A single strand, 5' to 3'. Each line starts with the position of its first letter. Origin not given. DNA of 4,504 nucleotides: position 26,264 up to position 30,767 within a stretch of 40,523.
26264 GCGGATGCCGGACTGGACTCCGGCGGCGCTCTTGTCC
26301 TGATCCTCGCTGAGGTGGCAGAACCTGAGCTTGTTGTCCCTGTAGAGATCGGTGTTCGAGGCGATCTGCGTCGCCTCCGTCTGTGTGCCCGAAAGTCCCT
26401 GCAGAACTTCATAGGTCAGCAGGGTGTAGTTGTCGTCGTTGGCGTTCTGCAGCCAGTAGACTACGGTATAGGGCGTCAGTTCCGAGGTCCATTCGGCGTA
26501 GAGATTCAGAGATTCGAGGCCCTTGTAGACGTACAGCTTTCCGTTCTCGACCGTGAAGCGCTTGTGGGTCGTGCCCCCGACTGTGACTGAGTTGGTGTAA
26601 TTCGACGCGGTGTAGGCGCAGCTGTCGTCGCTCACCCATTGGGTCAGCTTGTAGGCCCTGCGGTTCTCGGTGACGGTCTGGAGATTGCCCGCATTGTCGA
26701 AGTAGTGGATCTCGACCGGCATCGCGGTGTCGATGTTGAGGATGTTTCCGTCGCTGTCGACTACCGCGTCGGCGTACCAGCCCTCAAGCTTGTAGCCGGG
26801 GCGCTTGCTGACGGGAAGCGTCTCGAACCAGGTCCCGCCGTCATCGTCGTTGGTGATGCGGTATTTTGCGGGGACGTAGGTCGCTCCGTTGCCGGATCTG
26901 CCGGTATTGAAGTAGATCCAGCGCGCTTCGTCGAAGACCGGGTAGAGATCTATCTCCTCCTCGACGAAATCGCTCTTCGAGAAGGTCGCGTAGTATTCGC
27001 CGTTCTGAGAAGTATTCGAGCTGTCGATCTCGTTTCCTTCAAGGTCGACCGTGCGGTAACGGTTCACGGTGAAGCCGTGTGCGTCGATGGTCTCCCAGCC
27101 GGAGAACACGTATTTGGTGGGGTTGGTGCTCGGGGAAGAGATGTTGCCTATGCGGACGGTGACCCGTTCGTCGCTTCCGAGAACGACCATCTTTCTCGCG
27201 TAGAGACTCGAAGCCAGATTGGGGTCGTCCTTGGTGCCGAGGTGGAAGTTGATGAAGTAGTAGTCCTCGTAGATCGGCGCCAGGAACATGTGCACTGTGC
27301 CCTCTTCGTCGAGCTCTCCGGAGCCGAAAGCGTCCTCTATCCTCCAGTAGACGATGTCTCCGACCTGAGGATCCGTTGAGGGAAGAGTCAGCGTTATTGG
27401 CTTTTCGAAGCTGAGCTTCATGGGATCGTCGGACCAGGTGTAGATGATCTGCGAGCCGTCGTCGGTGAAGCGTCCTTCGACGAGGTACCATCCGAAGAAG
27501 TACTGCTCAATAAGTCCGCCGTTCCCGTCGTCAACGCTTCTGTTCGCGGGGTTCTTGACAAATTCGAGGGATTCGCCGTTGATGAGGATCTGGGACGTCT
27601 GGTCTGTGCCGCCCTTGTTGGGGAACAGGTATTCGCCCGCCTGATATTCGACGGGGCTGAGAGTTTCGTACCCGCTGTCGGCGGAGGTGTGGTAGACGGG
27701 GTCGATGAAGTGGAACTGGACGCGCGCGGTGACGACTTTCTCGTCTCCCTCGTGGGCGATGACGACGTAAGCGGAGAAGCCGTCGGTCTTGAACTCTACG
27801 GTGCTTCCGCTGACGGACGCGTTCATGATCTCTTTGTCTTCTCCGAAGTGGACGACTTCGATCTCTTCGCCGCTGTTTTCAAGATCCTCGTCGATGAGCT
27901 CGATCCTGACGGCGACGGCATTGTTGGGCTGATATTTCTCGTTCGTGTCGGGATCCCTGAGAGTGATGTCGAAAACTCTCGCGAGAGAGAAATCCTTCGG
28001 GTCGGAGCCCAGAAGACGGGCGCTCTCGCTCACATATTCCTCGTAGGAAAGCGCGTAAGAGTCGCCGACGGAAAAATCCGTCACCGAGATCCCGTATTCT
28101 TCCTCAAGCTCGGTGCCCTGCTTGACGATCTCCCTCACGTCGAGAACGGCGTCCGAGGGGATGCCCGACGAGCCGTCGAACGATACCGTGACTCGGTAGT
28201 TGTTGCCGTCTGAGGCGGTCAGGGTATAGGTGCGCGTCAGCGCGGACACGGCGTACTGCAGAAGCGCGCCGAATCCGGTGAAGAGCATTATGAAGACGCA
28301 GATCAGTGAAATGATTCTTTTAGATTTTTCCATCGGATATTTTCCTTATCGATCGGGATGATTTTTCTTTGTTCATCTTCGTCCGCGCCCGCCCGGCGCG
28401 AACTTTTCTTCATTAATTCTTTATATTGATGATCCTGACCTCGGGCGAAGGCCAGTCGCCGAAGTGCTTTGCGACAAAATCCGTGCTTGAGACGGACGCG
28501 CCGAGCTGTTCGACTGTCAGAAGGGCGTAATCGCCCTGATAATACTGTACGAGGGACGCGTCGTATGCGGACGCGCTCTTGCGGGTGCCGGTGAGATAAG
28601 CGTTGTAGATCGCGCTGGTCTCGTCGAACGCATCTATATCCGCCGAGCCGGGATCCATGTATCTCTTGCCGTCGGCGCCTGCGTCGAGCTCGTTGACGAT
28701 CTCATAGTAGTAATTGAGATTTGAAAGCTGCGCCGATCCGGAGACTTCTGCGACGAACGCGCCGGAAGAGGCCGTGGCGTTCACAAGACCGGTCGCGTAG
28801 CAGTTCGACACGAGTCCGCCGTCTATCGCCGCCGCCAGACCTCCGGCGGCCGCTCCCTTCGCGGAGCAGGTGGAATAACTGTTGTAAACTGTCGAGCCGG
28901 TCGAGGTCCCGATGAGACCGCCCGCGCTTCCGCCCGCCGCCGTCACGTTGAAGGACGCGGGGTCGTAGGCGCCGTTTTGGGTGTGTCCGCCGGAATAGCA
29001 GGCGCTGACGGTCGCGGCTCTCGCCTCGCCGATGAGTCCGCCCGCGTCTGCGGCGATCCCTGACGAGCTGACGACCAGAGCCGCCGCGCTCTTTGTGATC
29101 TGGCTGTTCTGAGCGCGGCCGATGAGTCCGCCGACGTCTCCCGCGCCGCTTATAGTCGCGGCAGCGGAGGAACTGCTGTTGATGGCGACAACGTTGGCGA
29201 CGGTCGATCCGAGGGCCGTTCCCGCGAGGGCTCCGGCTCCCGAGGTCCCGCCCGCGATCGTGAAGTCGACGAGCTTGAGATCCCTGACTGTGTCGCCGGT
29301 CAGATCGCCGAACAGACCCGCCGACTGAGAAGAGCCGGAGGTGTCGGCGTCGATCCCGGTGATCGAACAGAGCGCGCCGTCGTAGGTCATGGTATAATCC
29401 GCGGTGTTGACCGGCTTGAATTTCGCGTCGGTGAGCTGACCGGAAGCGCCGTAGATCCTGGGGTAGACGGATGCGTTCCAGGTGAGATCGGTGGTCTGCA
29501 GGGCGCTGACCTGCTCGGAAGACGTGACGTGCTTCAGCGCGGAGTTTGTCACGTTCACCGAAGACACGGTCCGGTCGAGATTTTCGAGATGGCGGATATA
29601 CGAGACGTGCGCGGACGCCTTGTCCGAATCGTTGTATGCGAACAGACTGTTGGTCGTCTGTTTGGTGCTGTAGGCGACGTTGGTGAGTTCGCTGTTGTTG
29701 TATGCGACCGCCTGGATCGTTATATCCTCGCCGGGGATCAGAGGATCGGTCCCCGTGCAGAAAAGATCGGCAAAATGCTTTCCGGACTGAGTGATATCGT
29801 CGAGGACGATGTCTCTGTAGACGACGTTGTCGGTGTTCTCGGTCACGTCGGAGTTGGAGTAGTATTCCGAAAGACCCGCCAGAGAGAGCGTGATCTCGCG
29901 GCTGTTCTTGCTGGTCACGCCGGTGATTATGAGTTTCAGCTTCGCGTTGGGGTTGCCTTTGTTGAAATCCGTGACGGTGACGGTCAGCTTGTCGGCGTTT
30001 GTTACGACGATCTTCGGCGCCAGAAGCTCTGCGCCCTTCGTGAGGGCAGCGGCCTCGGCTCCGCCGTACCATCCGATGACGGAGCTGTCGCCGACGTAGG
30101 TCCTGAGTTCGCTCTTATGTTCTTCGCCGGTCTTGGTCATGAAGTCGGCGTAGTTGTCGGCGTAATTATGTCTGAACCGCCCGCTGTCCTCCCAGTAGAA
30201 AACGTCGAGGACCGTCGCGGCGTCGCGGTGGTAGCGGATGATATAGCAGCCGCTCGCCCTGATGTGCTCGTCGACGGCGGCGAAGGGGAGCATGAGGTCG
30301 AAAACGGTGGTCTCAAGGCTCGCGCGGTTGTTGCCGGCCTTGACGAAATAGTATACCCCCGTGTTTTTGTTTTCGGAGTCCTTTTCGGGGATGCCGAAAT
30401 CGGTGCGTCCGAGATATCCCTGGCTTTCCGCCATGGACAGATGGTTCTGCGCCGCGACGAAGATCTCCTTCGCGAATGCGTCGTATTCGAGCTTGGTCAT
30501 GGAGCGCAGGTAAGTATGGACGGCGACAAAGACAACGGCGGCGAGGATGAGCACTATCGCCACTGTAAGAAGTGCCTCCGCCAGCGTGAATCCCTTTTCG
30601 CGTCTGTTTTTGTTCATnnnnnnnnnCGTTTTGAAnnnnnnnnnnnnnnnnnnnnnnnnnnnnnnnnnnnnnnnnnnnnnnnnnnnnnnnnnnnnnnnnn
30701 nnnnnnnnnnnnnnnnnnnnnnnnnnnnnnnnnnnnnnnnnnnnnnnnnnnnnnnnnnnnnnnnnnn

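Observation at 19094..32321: Orphan minor-pilin set + 3079-aa adhesin operon with no pilus machinery and no sortase signal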

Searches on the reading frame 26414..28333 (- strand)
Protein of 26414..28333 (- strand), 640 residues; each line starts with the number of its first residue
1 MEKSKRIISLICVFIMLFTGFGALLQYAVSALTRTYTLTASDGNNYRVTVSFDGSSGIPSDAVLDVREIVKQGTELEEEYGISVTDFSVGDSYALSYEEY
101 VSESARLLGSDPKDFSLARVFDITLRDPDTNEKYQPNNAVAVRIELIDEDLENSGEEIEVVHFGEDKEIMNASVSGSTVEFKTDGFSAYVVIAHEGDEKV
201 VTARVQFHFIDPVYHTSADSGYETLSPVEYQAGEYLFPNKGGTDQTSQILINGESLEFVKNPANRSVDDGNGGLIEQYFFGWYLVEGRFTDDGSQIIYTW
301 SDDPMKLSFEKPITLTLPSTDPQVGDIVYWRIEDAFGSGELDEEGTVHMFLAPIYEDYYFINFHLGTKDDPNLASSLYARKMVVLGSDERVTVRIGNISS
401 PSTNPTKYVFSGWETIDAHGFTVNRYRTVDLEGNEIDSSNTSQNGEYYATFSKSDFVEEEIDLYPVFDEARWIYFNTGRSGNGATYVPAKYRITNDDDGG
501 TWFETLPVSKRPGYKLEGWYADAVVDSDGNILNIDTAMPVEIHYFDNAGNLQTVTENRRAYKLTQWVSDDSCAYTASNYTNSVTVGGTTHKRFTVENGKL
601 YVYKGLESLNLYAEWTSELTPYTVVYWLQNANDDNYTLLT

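Call 32: find_homologous_proteins(query=window:26414-28333:-, max_evalue=0.00001)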
Query window:26414-28333:- (640 aa): 6 proteins with E <= 0.00001 among 8000 candidates.
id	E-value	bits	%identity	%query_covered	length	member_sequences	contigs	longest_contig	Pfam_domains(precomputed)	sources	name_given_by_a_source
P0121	1.5e-153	531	54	71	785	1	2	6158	-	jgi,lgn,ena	-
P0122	7.4e-98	347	39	91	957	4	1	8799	-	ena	-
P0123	7.6e-90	320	37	89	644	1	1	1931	-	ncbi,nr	ncbi:MAG: hypothetical protein II503_06845, partial [Clostridia bacterium]|nr:hypothetical protein [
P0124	2.5e-89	319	43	65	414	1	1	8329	-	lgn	-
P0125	3.7e-89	318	42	57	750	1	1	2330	-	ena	-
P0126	4.9e-86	308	35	76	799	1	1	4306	-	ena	-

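Call 33: find_encoding_contigs(protein=P0122, flank=10000, max_places=3)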
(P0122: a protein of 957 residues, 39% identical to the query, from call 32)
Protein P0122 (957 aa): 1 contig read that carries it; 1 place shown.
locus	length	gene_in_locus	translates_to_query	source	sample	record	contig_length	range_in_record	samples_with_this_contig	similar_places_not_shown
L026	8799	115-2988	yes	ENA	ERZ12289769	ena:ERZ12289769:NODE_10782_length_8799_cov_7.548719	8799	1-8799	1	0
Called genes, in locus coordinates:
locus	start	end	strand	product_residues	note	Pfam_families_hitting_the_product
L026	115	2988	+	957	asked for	-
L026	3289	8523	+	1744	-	PF09479:Flg_new (faint), PF19407:DUF5979 (faint), PF24547:DUF7601 (faint), PF17802:SpaA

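Call 34: find_encoding_contigs(protein=P0124, flank=10000, max_places=3)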
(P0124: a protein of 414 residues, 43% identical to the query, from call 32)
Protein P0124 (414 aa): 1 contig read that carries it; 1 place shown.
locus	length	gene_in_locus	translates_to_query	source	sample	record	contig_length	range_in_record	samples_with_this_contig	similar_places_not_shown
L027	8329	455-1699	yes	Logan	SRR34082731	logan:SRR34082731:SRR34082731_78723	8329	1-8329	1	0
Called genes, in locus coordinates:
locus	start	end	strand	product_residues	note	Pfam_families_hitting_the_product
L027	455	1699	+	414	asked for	-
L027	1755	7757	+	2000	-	PF09479:Flg_new (weak), PF17802:SpaA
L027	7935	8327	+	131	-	?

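Call 35: find_encoding_contigs(protein=P0121, flank=10000, max_places=3)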
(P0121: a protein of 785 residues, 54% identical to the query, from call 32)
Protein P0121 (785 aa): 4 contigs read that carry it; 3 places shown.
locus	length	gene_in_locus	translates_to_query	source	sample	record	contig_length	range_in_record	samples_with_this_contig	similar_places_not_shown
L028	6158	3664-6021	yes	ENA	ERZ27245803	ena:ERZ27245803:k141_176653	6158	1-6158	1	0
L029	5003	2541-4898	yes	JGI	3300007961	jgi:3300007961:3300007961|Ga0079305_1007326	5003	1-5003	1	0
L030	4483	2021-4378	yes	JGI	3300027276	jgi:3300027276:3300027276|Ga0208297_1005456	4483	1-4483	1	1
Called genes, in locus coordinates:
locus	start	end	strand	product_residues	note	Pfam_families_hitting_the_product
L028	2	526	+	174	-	?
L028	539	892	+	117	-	-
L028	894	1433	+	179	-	-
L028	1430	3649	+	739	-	PF07963:N_methyl (weak)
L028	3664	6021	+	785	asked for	-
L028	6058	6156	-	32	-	?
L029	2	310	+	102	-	?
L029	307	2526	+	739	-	PF07963:N_methyl (weak)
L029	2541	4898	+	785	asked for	-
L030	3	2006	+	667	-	?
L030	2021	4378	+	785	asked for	-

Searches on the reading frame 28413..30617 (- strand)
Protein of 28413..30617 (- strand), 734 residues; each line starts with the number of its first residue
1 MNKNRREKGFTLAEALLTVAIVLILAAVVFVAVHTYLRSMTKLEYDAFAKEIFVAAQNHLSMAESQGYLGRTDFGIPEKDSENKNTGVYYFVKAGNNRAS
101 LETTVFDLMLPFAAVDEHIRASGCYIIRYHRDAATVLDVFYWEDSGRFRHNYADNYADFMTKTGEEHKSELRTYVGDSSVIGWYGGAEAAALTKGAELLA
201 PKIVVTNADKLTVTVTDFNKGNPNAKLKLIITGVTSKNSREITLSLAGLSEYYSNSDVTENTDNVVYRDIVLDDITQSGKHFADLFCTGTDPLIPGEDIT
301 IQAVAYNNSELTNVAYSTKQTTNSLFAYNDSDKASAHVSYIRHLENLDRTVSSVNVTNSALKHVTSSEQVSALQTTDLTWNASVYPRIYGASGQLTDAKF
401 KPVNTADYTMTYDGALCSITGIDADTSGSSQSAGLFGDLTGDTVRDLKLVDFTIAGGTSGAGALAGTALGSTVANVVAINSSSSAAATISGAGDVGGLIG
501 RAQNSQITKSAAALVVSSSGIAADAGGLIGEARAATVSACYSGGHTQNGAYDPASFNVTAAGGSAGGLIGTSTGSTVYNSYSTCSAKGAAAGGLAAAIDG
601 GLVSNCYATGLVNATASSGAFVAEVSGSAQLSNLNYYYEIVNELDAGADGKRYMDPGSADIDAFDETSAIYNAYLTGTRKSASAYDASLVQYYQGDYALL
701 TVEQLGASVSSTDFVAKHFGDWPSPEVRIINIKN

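Call 6: search_protein_families(library=pfam, proteins=[window:28413-30617:-], max_evalue=0.01)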
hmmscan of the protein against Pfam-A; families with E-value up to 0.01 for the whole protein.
window:28413-30617:- (734 aa): 2 families
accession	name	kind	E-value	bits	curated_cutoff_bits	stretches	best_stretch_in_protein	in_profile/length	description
PF07963.17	N_methyl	-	1.4e-05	24.9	21.2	1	5-30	2-27/27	Prokaryotic N-terminal methylation motif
PF07581.17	Glug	-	6.1e-05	23.6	20.5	0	589-610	3-25/28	The GLUG motif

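Call 7: search_protein_families(library=ncbifam, proteins=[window:28413-30617:-], max_evalue=0.01)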
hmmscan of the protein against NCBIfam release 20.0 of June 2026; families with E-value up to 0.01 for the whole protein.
window:28413-30617:- (734 aa): 2 families
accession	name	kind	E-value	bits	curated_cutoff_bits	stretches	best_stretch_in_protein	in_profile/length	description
NF040982.1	ComGD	equivalog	0.002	18.5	70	1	7-56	1-51/139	competence type IV pilus minor pilin ComGD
NF007862.0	PRK10574.1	equivalog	0.0086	16.2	138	0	6-39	3-36/145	prepilin peptidase-dependent pilin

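Call 29: search_solved_structures(query=A3, max_evalue=1)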
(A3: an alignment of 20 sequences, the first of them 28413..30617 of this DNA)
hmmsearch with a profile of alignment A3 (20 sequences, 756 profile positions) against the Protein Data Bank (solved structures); distinct sequences matched with E-value up to 1: 20.
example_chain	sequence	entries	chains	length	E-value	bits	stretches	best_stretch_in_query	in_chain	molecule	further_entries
9egp_A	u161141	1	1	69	1.7e-07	33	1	4-39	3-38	Geopilin domain 1 protein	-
7tgg_A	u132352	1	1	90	6.3e-07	31.1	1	3-38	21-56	Geopilin domain 1 protein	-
9laa_A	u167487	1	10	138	6.1e-05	24.6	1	4-38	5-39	Type IV pilin protein PilA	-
8tj2_C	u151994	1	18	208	0.0023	19.3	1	12-60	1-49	Type IV major pilin protein PilA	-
2m7g_A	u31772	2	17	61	0.0054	18.1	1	12-38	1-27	Geopilin domain 1 protein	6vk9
3sok_A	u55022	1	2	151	0.017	16.4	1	12-73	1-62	Fimbrial protein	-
8tum_e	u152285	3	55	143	0.018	16.4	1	12-39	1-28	Type IV major pilin protein PilA | Pilin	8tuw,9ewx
1oqw_A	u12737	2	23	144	0.02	16.2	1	12-39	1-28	Fimbrial protein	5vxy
8pfb_G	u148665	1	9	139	0.027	15.8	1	12-59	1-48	Type IV pilin PilE1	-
6xf2_A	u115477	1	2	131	0.033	15.5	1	343-404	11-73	Nesprin-1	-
6xxd_A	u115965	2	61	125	0.049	14.9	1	12-32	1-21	PilA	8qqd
8tob_GA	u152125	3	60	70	0.069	14.5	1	13-39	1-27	Fimbrial protein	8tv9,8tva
2hi2_A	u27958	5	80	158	0.097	14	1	12-38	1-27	Fimbrial protein | PilA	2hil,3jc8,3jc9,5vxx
1ay2_A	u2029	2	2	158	0.1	13.9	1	12-38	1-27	TYPE 4 PILIN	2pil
6gv9_A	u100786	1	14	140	0.13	13.5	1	12-41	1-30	Prepilin peptidase-dependent protein D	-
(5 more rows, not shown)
